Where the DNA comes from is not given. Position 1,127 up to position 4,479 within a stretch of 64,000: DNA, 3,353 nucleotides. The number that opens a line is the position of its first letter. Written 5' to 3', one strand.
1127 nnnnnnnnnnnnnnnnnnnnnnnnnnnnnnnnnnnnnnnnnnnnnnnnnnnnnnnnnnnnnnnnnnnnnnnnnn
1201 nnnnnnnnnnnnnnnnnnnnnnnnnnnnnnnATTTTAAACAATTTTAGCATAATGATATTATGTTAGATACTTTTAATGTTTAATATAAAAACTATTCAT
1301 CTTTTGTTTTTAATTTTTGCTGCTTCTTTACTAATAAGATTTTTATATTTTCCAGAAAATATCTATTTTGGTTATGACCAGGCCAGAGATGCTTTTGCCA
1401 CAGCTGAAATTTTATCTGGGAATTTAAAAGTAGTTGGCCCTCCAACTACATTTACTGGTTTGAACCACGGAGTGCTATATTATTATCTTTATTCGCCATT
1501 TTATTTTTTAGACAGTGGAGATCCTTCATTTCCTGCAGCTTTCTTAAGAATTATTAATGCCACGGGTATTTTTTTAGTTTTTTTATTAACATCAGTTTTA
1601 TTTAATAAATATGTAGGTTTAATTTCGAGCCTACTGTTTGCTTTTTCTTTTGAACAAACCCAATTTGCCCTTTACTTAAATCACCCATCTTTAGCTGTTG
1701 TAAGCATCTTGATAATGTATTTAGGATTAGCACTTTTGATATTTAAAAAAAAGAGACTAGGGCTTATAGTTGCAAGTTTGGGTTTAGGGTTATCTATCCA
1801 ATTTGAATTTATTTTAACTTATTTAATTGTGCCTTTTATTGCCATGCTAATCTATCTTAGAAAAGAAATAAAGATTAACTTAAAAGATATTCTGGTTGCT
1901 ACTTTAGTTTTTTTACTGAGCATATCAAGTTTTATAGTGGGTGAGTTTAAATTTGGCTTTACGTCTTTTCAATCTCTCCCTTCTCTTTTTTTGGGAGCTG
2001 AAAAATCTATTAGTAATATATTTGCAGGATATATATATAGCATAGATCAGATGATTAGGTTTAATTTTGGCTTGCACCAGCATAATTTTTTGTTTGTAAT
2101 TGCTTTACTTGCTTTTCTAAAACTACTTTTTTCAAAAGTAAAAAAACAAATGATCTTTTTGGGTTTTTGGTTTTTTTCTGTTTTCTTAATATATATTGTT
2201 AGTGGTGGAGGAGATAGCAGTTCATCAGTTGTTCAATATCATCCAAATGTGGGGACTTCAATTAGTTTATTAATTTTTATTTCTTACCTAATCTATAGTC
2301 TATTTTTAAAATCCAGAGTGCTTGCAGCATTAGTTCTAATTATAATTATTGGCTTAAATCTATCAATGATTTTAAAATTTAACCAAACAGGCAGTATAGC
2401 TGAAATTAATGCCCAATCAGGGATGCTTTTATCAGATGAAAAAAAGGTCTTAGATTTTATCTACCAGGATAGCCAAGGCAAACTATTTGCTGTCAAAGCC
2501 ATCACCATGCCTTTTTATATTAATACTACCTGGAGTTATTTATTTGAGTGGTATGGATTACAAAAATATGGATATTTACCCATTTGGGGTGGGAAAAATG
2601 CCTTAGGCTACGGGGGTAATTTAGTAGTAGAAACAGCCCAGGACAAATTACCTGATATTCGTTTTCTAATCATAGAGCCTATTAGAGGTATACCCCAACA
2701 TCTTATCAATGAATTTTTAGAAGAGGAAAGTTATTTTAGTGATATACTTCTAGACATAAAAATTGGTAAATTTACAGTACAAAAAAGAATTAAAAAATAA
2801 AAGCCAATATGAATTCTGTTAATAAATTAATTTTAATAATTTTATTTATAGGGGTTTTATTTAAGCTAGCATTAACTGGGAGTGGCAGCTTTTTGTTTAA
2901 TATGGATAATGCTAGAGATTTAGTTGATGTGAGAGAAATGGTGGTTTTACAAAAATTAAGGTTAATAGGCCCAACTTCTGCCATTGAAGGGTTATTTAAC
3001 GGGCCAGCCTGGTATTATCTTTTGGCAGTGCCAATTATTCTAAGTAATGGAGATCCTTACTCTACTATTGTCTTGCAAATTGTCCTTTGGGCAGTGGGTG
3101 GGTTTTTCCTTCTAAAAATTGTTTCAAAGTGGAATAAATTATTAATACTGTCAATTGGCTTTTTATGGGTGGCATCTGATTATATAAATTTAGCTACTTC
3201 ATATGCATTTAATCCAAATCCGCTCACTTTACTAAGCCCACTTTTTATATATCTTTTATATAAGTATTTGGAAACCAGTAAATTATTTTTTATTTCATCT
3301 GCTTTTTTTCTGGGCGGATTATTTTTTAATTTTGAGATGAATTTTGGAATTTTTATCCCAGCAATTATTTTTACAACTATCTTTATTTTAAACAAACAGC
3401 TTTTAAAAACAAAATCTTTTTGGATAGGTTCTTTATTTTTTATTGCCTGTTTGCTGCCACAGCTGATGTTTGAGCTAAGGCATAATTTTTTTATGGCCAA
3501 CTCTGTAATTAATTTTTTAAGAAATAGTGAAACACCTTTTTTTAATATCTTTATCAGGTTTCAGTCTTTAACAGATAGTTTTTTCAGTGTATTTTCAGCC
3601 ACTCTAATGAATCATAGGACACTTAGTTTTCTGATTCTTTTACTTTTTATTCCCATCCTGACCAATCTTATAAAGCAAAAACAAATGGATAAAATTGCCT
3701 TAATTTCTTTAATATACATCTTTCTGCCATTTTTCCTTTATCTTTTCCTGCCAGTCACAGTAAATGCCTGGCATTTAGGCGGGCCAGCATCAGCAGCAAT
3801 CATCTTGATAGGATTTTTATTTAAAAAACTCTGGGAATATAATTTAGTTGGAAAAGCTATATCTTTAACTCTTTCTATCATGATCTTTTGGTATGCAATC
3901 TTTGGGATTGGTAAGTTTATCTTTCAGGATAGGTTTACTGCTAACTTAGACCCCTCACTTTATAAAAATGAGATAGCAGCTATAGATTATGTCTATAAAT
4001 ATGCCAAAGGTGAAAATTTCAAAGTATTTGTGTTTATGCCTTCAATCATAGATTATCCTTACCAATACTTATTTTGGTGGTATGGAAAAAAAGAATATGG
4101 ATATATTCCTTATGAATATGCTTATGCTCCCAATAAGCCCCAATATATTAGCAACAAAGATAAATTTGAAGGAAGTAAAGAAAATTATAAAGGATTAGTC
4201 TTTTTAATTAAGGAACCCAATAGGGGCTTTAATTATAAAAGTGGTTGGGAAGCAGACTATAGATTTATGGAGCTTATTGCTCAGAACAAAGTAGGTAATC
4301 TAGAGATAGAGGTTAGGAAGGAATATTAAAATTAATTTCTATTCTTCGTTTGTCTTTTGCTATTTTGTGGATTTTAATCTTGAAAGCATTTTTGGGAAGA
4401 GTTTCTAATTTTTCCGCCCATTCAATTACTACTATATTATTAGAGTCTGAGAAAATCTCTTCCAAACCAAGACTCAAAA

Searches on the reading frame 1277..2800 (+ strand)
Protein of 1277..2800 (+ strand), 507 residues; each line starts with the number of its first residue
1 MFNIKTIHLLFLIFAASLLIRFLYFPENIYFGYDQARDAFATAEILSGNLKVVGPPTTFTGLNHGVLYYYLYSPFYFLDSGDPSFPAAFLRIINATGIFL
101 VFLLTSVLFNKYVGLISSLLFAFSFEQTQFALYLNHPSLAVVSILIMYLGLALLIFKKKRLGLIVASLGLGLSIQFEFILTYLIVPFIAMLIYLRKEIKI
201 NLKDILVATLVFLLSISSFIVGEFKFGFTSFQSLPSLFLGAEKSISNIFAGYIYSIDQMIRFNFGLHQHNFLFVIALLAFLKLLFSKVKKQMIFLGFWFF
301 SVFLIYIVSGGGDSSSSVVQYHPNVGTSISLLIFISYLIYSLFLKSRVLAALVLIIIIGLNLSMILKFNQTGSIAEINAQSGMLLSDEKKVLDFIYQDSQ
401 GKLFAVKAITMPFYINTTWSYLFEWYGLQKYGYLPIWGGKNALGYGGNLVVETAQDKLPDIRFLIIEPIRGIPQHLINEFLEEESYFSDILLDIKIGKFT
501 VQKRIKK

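Call 7: search_protein_families(library=pfam, proteins=[window:1277-2800:+], max_evalue=0.01)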
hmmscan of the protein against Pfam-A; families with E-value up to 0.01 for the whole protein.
window:1277-2800:+ (507 aa): 1 family
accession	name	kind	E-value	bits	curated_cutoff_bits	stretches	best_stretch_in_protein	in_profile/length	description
PF13231.12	PMT_2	-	0.00012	22.8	26.1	1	81-216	18-154/160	Dolichyl-phosphate-mannose-protein mannosyltransferase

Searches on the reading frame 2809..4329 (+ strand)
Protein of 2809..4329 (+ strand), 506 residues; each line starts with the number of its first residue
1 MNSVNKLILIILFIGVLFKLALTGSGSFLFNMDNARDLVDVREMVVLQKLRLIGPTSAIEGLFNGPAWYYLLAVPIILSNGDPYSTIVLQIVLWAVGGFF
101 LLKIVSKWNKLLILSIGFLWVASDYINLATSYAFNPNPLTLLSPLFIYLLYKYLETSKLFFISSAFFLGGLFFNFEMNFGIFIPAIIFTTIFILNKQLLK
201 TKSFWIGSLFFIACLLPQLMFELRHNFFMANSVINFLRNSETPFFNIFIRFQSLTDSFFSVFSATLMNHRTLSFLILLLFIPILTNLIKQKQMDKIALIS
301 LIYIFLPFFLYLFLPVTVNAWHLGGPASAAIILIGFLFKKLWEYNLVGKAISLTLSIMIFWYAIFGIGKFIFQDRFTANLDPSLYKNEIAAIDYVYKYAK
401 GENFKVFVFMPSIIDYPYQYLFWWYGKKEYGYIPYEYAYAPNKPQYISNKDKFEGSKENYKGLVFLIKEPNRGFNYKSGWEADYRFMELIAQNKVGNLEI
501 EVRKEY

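Call 7: search_protein_families(library=pfam, proteins=[window:2809-4329:+], max_evalue=0.01)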
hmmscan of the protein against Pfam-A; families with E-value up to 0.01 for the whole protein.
window:2809-4329:+ (506 aa): 1 family
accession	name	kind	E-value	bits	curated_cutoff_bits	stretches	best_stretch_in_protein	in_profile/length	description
PF13231.12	PMT_2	-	0.00012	22.7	26.1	1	66-220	4-159/160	Dolichyl-phosphate-mannose-protein mannosyltransferase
